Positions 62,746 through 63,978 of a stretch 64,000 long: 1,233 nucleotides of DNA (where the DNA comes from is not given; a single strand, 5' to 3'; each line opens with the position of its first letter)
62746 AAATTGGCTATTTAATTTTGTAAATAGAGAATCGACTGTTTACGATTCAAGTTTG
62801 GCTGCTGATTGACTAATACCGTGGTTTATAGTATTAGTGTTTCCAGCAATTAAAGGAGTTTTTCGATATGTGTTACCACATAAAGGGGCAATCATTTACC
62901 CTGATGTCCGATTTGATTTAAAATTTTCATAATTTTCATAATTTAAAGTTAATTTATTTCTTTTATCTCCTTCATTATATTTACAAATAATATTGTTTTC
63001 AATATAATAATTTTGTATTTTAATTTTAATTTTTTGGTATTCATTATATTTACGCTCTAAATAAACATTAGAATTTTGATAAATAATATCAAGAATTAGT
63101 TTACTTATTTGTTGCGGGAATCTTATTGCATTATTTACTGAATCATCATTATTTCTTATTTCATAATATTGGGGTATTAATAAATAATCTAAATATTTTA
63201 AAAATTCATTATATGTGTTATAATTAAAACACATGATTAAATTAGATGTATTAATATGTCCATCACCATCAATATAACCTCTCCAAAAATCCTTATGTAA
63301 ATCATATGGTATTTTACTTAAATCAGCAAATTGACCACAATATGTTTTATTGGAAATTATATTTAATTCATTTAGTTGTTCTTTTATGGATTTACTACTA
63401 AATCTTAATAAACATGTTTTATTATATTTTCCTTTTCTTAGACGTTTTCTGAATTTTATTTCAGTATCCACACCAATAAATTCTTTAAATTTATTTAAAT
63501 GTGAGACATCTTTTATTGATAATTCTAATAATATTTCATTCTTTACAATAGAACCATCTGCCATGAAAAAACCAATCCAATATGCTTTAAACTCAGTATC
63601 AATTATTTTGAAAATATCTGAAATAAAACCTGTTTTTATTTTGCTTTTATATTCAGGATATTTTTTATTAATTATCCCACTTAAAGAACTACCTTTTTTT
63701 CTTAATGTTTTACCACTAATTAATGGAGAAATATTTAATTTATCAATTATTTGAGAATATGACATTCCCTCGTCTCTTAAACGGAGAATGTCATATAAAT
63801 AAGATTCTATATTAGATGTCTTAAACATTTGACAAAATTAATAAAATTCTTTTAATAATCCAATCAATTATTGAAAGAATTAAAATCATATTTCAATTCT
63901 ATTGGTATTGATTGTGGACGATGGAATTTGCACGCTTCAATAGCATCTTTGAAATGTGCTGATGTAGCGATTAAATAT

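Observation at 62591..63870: Group I intron with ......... homing endonuclease splitting a minus-strand gene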

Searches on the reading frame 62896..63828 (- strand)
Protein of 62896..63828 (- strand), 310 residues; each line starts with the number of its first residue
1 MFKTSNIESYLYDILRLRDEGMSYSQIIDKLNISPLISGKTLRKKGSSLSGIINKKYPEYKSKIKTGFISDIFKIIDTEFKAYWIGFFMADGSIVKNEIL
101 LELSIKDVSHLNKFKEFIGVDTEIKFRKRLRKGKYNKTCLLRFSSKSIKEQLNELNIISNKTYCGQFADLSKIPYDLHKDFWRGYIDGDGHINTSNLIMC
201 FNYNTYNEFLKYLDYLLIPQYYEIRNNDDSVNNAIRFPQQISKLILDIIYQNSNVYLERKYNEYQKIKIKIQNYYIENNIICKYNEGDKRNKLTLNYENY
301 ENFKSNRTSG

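Call 7: search_protein_families(library=pfam, proteins=[window:62896-63828:-], max_evalue=1)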
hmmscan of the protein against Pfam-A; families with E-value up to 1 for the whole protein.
window:62896-63828:- (310 aa): 7 families
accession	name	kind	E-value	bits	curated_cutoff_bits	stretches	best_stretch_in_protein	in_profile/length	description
PF14528.11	LAGLIDADG_3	-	1e-07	32.5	22.5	2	82-153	5-79/82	LAGLIDADG-like domain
PF14527.11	LAGLIDADG_WhiA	-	0.00022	21.7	23.2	1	81-152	2-71/93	WhiA LAGLIDADG-like domain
PF10862.14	FcoT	-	0.002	18.1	27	1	185-220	43-78/156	FcoT-like thioesterase domain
PF04317.18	DUF463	-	0.021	14.2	25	1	31-77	211-257/443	YcjX-like family, DUF463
PF13384.12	HTH_23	-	0.023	14.9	24.6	1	14-35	10-31/50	Homeodomain-like domain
PF02796.21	HTH_7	-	0.054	14.1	23.8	1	14-35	14-35/45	Helix-turn-helix domain of resolvase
PF22943.2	HTH_68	-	0.11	12.6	27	1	11-31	7-27/45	Putative helix-turn-helix domain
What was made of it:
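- On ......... homing endonuclease: Pfam PF14528 at 32.5 bits against a 22.5 cut-off (call 7).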

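Call 8: search_protein_families(library=phrogs, proteins=[window:62896-63828:-], max_evalue=1)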
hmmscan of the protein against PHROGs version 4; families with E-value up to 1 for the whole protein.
window:62896-63828:- (310 aa): 3 families
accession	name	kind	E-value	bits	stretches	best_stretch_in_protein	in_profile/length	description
phrog_4645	-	DNA, RNA and nucleotide metabolism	9.6e-42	144.2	1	16-268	51-304/308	endonuclease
phrog_645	-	DNA, RNA and nucleotide metabolism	0.33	12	1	12-35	28-51/196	Rnase E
phrog_11457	-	unknown function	0.33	11.9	0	16-34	19-37/60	-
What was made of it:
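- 62896..63828 (-): Free-standing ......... homing-endonuclease gene, 310 aa. It has a weak N-terminal helix-turn-helix match and two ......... motifs (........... and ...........). Its last 11 codons overlap exon 1 in another frame. Its stop codon TAA (62898-62896) spans the 5' splice site. Pfam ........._3 at 1e-7 and phrog_4645 at 1e-41 (calls 7, 8).
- Checked: The 310-aa ORF at 62896-63828(-) is a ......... protein: Pfam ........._3 at 32.5 bits against a cut-off of 22.5, and phrog_4645 at 1e-41 (calls 7, 8).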

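Call 51: search_dna_similar(query=window:62899-63828:-, collection=phages, mode=protein, max_evalue=0.001, max_rows=25)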
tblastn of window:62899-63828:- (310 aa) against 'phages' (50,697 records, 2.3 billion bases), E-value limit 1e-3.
Records with a match: 137; places in all: 139; records where one place covers at least 80% of the query: 0.
Best place of each record, by identity: <60% 137.
By first word of the organism name: Staphylococcus 91; uncultured 8; Bacillus 7; Prevotella 4; Proteus 3; Brevibacillus 3; Bacteriophage 2; Providencia 2; Mammaliicoccus 2; Yersinia 2; and 10 more.
By host as written in the record: Staphylococcus aureus 43; - 16; Staphylococcus sp. 7; Staphylococcus carnosus TM300 5; Staphylococcus aureus (phage propagation strain 47) 4; Staphylococcus aureus ATCC 25923 4; Prevotella sp. 4; Bacillus subtilis 3; and 37 more.
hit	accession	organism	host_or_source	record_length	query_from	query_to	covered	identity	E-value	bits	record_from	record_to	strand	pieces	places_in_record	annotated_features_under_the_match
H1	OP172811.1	Lysinibacillus phage LC76P1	Lysinibacillus capsici DO76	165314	14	259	79%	30.8%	4e-12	72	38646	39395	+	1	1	hypothetical protein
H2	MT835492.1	Bacteriophage sp.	human fecal samples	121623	17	259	78%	30.2%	2e-13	77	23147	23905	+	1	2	record has no annotation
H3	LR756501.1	uncultured phage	metagenomic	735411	14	259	79%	29.0%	3e-8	61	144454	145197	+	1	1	record has no annotation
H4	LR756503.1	uncultured phage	metagenomic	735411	14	259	79%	29.0%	3e-8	61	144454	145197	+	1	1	record has no annotation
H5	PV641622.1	Staphylococcus phage St14.GH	Staphylococcus aureus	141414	13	259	80%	28.0%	5e-10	66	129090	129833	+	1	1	endonuclease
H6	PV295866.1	Staphylococcus phage CIFT_MFB_MRSA13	Staphylococcus aureus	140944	13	259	80%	28.0%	6e-10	66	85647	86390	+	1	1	hypothetical protein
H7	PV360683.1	Staphylococcus phage CIFT_MFB_MRSA16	Staphylococcus aureus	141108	13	259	80%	28.0%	6e-10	66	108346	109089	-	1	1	hypothetical protein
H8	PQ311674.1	Staphylococcus phage CIFT_MFB_MRSA12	Staphylococcus aureus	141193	13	259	80%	28.0%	6e-10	66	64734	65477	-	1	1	endonuclease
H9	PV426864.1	Staphylococcus phage CIFT_MFB_MRSA21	Staphylococcus aureus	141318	13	259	80%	28.0%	6e-10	66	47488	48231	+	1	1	hypothetical protein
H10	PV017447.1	Staphylococcus phage CIFT_MFB_MRSA28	Staphylococcus aureus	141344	13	259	80%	28.0%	6e-10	66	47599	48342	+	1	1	hypothetical protein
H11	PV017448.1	Staphylococcus phage CIFT_MFB_MRSA32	Staphylococcus aureus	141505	13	259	80%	28.0%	6e-10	66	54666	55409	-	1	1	endonuclease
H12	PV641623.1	Staphylococcus phage St1.CM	Staphylococcus aureus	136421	13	259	80%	28.0%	2e-9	64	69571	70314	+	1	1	endonuclease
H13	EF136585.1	Staphylococcus phage 812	Staphylococcus aureus CCM 4028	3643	13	259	80%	27.9%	2e-8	61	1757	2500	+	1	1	putative recombinase | intron-encoded putative endonuclease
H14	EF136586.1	Staphylococcus phage 812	Staphylococcus aureus CCM 4028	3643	13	259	80%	27.9%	2e-8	61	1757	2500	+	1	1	putative recombinase | intron-encoded putative endonuclease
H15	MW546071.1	Staphylococcus phage PM56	-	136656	13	259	80%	27.4%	4e-8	60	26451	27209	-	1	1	intron-encoded endonuclease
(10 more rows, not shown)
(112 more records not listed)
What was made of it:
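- Many relatives are annotated as intron-encoded in Staphylococcus phages (call 51).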

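Call 52: find_homologous_proteins(query=window:62899-63828:-, max_evalue=0.00001)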
Query window:62899-63828:- (310 aa): 48 proteins with E <= 0.00001 among 2932 candidates.
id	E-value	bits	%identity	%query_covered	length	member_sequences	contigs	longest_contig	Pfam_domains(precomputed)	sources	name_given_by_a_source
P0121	7.9e-186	635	100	93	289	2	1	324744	PF14528.12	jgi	jgi:hypothetical protein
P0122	2.0e-92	328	56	95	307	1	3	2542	PF14528.12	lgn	-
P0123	9.7e-81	290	50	98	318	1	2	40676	PF14528.12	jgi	jgi:hypothetical protein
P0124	6.5e-29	119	33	83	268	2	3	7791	PF14528.12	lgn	-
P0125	3.2e-23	101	35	76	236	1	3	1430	PF14528.12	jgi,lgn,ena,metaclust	metaclust:\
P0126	1.0e-22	99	31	94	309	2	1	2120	PF14528.12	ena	-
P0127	1.2e-22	99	32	71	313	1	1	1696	PF14528.12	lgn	-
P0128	7.0e-22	96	36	70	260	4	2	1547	PF14528.12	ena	-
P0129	2.4e-19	88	31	91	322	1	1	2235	-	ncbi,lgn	-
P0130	1.9e-18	85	31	79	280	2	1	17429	PF14528.12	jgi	-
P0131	3.7e-18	84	32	80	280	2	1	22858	PF14528.12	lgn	-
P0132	6.6e-18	83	31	85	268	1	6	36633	-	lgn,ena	-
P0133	7.5e-18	83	34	69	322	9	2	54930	PF14528.12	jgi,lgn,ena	jgi:mobile intron protein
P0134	7.9e-18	83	32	64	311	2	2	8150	PF14528.12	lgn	-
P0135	6.0e-17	80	37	65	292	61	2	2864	PF00961.25,PF14528.12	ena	-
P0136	1.4e-16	79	35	64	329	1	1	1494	PF14528.12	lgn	-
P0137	1.9e-16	79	30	77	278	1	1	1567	PF13384.13,PF13518.13,PF14528.12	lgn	-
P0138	5.3e-16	77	28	81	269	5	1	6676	PF13412.13,PF13384.13,PF14528.12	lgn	-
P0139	3.3e-15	74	31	63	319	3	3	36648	PF14528.12,PF14527.12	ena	-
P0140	4.4e-15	74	34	61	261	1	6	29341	PF14528.12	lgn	-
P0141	2.6e-14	71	33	61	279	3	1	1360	PF14528.12,PF14527.12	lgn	-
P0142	8.9e-14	70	34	61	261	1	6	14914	PF14528.12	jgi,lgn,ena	jgi:hypothetical protein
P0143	2.2e-13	68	30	81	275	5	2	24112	PF14528.12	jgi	jgi:hypothetical protein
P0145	3.1e-13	68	31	65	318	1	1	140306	PF14528.12,PF14527.12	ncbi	-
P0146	4.4e-13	67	31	62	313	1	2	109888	PF14528.12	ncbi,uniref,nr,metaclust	ncbi:hypothetical protein [Clostridium celatum]|uniref:DOD-type homing endonuclease domain-containin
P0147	5.4e-13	67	31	61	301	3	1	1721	PF14528.12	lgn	-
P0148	6.4e-12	64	29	77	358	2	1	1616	PF14528.12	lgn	-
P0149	2.1e-11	62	37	41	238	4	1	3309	PF00961.25,PF14528.12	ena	-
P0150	2.2e-11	62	34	63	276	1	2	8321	PF14528.12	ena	-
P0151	3.9e-11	61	36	51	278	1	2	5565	PF14528.12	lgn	-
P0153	4.6e-11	61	34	61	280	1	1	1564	PF14528.12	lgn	-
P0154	1.9e-10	59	33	66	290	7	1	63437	PF14528.12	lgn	-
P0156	2.0e-9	55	35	58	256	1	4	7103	PF14528.12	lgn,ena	-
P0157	6.9e-9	54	38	39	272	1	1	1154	PF14528.12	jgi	jgi:DNA-binding transcriptional regulator WhiA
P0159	5.2e-8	51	31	69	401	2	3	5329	PF14528.12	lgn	-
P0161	3.2e-7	48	25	86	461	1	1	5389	PF02796.22,PF18024.8,PF14528.12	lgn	-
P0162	3.2e-7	48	39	36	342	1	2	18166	PF14528.12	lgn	-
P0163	4.3e-7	48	29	68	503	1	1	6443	PF00692.25,PF14528.12,PF14527.12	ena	-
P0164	9.0e-7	47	29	84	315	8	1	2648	PF14528.12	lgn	-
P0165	1.0e-6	47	28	71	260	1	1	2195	PF14528.12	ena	-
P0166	1.5e-6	46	30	61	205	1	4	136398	PF14528.12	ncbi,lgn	-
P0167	1.6e-6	46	28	63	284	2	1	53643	PF00961.25,PF14528.12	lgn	-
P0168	3.3e-6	45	29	62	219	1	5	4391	PF14528.12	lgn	-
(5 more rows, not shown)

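Call 53: find_encoding_contigs(protein=P0122, flank=3000, max_places=3)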
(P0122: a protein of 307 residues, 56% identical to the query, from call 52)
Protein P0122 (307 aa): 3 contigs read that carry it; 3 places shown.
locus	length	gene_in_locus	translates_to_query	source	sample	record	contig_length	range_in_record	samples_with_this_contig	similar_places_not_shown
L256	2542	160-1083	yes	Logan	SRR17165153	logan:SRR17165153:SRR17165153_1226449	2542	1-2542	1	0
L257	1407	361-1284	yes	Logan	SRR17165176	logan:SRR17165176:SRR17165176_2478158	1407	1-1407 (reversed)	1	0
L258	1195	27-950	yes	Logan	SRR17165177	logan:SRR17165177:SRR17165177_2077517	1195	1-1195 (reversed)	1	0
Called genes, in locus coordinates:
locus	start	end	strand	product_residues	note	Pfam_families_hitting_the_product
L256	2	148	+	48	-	?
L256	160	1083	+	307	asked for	PF14528:LAGLIDADG_3 (faint)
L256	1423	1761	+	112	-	-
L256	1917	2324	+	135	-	-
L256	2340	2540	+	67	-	?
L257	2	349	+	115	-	?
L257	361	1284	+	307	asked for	PF14528:LAGLIDADG_3 (faint)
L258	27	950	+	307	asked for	PF14528:LAGLIDADG_3 (faint)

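Call 54: find_encoding_contigs(protein=P0124, flank=3000, max_places=2)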
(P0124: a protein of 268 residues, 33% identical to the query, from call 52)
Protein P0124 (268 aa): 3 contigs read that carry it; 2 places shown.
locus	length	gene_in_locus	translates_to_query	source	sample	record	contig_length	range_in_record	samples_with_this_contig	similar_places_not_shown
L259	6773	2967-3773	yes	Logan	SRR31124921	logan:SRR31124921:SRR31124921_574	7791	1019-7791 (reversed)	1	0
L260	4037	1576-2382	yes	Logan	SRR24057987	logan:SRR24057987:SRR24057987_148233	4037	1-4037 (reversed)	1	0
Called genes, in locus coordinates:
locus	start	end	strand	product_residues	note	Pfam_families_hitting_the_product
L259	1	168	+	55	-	?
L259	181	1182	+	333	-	PF01510:Amidase_2, PF00395:SLH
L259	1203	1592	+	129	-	PF09682:Phage_holin_6_1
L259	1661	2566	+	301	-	PF27269:YonG_N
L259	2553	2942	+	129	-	-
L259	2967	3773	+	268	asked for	PF14528:LAGLIDADG_3 (faint)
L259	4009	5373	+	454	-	-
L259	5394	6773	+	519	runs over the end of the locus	-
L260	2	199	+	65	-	?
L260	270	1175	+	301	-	PF27269:YonG_N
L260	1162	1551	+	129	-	-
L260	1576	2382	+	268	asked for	PF14528:LAGLIDADG_3 (faint)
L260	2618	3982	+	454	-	-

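Call 90: find_related_loci(query=A4, collection=viral_contigs, flank=2500)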
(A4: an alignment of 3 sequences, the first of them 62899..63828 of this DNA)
Query A4 (310 aa) in viral_contigs; peptide patterns used: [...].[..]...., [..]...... (x = any residue, [..] = any of these).
599 stretches matched a pattern (row limit reached: there are more); 544 encode a relative of the query (tblastn E <= 1e-3); the best 80 are kept; 80 distinct loci.
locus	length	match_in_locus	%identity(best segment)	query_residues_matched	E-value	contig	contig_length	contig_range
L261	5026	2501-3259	30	19-264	4e-31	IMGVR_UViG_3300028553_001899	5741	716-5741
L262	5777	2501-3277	32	3-267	2e-30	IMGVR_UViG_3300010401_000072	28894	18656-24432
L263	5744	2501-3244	34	14-264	4e-29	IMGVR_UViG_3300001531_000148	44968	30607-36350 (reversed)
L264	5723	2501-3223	31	14-274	2e-28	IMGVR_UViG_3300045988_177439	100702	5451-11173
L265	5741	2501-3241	30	8-274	3e-28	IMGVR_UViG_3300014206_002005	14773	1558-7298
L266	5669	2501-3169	34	71-292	3e-27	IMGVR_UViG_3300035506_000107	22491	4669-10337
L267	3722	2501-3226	30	14-264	3e-27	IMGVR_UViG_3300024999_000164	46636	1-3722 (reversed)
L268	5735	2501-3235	31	43-268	1e-26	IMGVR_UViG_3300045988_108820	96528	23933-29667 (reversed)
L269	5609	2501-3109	33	66-268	2e-26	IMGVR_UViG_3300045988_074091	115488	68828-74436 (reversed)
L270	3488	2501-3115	34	66-273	1e-26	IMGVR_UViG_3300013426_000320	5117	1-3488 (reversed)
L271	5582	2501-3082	35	73-264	4e-26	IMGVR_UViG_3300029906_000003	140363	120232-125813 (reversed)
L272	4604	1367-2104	33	22-268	6e-26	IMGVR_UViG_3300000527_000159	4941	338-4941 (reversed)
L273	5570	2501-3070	35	70-259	7e-26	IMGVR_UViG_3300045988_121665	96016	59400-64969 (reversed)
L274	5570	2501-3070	35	70-259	7e-26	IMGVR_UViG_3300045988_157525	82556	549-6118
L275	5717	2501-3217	31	15-265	2e-25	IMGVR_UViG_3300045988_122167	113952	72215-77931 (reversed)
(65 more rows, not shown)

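Call 97: search_protein_families(library=ncbifam, proteins=[window:62899-63828:-], max_evalue=0.1)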
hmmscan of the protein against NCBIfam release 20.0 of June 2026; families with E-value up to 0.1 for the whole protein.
window:62899-63828:- (310 aa): 0 families
